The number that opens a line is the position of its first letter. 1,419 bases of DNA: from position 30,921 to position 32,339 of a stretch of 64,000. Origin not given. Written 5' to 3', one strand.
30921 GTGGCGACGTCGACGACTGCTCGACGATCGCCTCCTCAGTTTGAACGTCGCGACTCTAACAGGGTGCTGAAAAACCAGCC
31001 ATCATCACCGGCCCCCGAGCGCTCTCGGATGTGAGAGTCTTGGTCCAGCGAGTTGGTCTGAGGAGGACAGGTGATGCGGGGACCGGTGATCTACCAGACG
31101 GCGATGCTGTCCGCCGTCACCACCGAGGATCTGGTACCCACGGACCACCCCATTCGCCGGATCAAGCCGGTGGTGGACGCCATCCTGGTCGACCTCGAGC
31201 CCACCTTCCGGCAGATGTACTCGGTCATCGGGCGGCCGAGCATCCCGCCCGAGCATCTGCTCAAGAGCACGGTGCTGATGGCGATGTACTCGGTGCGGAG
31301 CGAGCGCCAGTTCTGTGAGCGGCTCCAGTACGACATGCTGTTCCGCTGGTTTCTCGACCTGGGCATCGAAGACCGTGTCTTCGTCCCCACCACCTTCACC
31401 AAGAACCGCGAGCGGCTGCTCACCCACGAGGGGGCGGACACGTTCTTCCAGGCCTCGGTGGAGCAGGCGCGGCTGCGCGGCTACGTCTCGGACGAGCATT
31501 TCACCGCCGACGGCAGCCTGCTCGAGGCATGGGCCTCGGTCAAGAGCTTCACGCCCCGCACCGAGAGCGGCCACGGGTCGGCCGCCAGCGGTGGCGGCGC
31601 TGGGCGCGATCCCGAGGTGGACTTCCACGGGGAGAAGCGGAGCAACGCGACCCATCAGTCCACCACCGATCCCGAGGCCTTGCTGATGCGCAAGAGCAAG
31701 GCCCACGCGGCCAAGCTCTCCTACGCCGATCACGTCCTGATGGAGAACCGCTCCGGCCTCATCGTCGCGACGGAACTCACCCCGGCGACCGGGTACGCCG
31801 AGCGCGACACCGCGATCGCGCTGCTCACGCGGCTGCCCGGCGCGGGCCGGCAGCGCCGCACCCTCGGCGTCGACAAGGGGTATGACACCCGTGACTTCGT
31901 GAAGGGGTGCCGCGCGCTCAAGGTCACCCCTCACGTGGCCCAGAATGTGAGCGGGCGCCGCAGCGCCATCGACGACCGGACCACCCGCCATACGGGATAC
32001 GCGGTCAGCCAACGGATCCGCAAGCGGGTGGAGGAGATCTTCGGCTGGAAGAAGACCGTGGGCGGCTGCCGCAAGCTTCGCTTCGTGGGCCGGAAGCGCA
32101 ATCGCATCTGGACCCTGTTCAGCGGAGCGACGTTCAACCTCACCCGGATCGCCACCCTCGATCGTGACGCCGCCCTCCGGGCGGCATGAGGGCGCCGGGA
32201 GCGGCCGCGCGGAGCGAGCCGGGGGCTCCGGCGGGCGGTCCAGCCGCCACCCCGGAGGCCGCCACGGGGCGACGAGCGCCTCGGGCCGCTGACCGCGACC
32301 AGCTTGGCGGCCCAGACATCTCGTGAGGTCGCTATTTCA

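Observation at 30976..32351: Apparently recent IS5-family insertion with a CTAA target duplication placed exactly on a neighbouring gene's stop codon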

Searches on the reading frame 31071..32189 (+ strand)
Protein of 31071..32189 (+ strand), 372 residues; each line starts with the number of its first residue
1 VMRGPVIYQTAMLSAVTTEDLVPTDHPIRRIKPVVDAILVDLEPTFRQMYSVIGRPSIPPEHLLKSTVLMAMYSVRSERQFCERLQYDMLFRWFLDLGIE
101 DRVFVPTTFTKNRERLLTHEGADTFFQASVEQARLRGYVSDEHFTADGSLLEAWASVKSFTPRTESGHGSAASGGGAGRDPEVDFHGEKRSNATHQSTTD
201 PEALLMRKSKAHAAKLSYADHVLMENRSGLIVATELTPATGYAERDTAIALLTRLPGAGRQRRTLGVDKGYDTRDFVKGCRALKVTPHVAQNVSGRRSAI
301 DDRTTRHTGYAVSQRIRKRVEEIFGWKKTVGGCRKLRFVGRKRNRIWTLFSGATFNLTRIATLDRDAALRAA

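Call 5: search_protein_families(library=pfam, proteins=[window:31071-32189:+], max_evalue=0.01)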
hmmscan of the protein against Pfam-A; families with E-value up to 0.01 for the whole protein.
window:31071-32189:+ (372 aa): 3 families
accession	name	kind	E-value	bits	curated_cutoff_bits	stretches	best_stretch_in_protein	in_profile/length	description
PF05598.16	DUF772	-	1.2e-20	73.7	23.1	1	54-127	1-72/74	Transposase domain (DUF772)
PF01609.27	DDE_Tnp_1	-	8.2e-09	35.9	23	1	208-349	26-192/200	Transposase DDE domain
PF13751.12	DDE_Tnp_1_6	-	0.00016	22.4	25.1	1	295-360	59-124/125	Transposase DDE domain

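Call 6: search_protein_families(library=ncbifam, proteins=[window:31071-32189:+], max_evalue=0.01)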
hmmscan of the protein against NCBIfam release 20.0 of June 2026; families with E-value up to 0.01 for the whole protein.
window:31071-32189:+ (372 aa): 6 families
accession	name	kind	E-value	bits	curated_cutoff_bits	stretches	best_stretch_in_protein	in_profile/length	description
NF033581.1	transpos_IS5_4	equivalog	6.5e-69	232.4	140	1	40-357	12-284/285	IS5 family transposase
NF033551.1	transpos_IS1182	equivalog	8.9e-60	202.9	270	3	9-162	6-157/488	IS1182 family transposase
NF033593.1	transpos_ISNCY_1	equivalog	2.1e-13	49.8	325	2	38-150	29-139/444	ISNCY family transposase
NF033578.1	transpos_IS5_1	equivalog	1.9e-08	33.9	275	1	222-361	288-417/419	IS5 family transposase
NF033580.1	transpos_IS5_3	equivalog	2.5e-07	30.5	110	1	223-336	132-234/258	IS5 family transposase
NF033579.1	transpos_IS5_2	equivalog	0.002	17.6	140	1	221-289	143-209/289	IS5 family transposase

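Call 8: find_encoding_contigs(protein=window:31071-32189:+, flank=6000, max_places=10)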
Protein window:31071-32189:+ (372 aa): no gene with exactly this product is on record in the collection.

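Call 16: find_homologous_proteins(query=window:31071-32189:+, max_evalue=1e-20)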
Query window:31071-32189:+ (372 aa): 8000 proteins with E <= 1e-20 among 8000 candidates; the best 120 are listed.
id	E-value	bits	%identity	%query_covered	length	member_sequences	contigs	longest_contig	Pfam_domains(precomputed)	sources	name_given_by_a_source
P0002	2.3e-226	769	92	100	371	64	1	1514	PF01609.28,PF13751.13,PF05598.17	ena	-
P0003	5.5e-190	649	78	98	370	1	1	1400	PF01609.28,PF13751.13,PF05598.17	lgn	-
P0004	1.8e-189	648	78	98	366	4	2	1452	PF01609.28,PF13751.13,PF05598.17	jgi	-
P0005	1.5e-182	625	76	99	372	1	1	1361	PF01609.28,PF05598.17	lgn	-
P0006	1.6e-181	621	77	99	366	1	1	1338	PF01609.28,PF13751.13,PF05598.17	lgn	-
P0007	3.6e-179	614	75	99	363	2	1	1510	PF01609.28,PF13751.13,PF05598.17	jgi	jgi:transposase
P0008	8.2e-179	612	76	98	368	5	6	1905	PF01609.28,PF13751.13,PF05598.17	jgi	jgi:transposase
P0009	3.0e-178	611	75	99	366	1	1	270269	PF01609.28,PF13751.13,PF05598.17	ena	-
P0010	8.1e-178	609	76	99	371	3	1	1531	PF01609.28,PF13751.13,PF05598.17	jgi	jgi:transposase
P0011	4.5e-176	603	74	99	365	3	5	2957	PF01609.28,PF13751.13,PF05598.17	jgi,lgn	jgi:transposase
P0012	5.3e-176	603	77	96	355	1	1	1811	PF01609.28,PF13751.13,PF05598.17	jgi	jgi:transposase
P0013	1.7e-175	602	74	99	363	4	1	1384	PF01609.28,PF13751.13,PF05598.17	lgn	-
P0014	1.4e-174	599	75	98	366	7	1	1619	PF01609.28,PF13751.13,PF05598.17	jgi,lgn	jgi:transposase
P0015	1.2e-173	595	74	98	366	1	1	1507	PF01609.28,PF13751.13,PF05598.17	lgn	-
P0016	2.4e-173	594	74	98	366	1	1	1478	PF01609.28,PF13751.13,PF05598.17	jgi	jgi:transposase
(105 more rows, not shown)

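Call 17: find_encoding_contigs(protein=window:31074-32189:+, flank=6000, max_places=10)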
Protein window:31074-32189:+ (371 aa): no gene with exactly this product is on record in the collection.

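Call 18: list_cluster_members(proteins=[P0002, window:31074-32189:+, P0001])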
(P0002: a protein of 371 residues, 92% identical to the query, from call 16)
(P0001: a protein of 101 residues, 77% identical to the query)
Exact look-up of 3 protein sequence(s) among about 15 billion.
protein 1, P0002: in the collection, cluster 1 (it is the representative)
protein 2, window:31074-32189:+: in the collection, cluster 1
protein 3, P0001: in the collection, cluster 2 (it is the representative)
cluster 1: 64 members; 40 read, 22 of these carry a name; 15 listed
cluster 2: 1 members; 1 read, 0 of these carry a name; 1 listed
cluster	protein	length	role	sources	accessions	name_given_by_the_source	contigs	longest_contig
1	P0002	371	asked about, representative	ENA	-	-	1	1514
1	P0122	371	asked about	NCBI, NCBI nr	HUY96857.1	MAG TPA: IS5 family transposase [Verrucomicrobiae bacterium] | IS5 family transposase [Verrucomicrobiae bacterium]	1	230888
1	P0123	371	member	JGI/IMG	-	transposase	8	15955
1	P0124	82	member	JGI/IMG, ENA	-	transposase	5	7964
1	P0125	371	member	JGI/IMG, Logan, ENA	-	transposase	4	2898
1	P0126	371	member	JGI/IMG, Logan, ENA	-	transposase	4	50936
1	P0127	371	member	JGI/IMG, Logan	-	transposase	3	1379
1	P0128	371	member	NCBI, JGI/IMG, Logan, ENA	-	transposase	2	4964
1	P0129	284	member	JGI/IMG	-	hypothetical protein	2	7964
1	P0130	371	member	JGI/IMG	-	transposase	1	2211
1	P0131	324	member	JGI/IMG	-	transposase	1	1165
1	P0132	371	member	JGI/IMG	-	transposase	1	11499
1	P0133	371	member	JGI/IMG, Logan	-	transposase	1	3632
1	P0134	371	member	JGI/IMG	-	transposase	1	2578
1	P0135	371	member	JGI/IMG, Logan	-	transposase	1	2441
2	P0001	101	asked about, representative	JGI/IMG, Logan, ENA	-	-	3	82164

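Call 19: find_related_loci(query=window:31074-32189:+, collection=genome_contigs, flank=3000)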
Query window:31074-32189:+ (371 aa) in genome_contigs; peptide patterns used: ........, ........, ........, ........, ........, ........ (x = any residue, [..] = any of these).
386 stretches matched a pattern; 333 encode a relative of the query (tblastn E <= 1e-3); the best 80 are kept; 80 distinct loci.
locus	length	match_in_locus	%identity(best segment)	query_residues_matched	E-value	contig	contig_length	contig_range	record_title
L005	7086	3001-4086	64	1-363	9e-154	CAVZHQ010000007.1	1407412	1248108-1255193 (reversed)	MAG: uncultured Acidimicrobiales bacterium isolate MFD04651.bin.1.148 genome assembly, contig: contig_5133, whole genome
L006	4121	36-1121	63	1-367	7e-151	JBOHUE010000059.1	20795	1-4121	MAG: Candidatus Dormibacteria bacterium isolate TC-B2_metabat2.bin.3 k127_205545, whole genome shotgun sequence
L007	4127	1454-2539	62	1-367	1e-149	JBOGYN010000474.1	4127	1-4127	MAG: Solirubrobacteraceae bacterium isolate TC-B3_metabat2.bin.8 k127_32609, whole genome shotgun sequence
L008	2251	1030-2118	62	1-367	3e-152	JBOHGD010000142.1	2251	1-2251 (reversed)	MAG: Pseudonocardiaceae bacterium isolate SE1538_metabat2.bin.7 NODE_2651_length_2251_cov_5.921375, whole genome shotgun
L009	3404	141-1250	58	1-367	1e-145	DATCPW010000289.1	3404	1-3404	MAG TPA_asm: Candidatus Dormiibacterota bacterium isolate SMAG_U7237 k141_65470, whole genome shotgun sequence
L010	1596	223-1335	58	1-362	9e-147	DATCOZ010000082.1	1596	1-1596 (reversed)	MAG TPA_asm: Candidatus Dormiibacterota bacterium isolate SMAG_U7214 k141_234193, whole genome shotgun sequence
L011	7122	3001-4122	57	1-370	4e-135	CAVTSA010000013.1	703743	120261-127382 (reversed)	MAG: Candidatus Dormibacteraeota bacterium isolate MFD00731.bin.1.225 genome assembly, contig: contig_68922, whole genom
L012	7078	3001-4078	76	1-363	9e-158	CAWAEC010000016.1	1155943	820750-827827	MAG: uncultured Acidimicrobiaceae bacterium isolate MFD00731.bin.2.167 genome assembly, contig: contig_8703, whole genom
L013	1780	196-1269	56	1-362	4e-140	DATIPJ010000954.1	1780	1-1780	MAG TPA_asm: Kofleriaceae bacterium isolate SMAG_U15847 k141_596008, whole genome shotgun sequence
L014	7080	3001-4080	56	1-362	2e-129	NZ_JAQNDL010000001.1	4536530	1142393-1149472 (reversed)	Nannocystis bainbridge strain BB15-2 000000Farrow, whole genome shotgun sequence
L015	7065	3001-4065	54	1-362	5e-127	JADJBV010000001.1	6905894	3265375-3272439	MAG: Deltaproteobacteria bacterium isolate Aved_18-Q3-R54-62_BAT3C.540 tig00000023-10-69002250, whole genome shotgun seq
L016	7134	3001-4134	54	1-362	5e-126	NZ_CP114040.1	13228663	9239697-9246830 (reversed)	Nannocystis punicea strain FL3 chromosome, complete genome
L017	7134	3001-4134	54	1-362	5e-126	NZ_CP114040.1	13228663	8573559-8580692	Nannocystis punicea strain FL3 chromosome, complete genome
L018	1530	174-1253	55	1-362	2e-135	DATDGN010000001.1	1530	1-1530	MAG TPA_asm: Candidatus Cybelea sp. isolate SMAG_U253 k141_292946, whole genome shotgun sequence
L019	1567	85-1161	55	1-362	3e-135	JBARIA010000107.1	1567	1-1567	MAG: Candidatus Dormiibacterota bacterium isolate MFD06470_ilm_asm_bin14 k127_221905, whole genome shotgun sequence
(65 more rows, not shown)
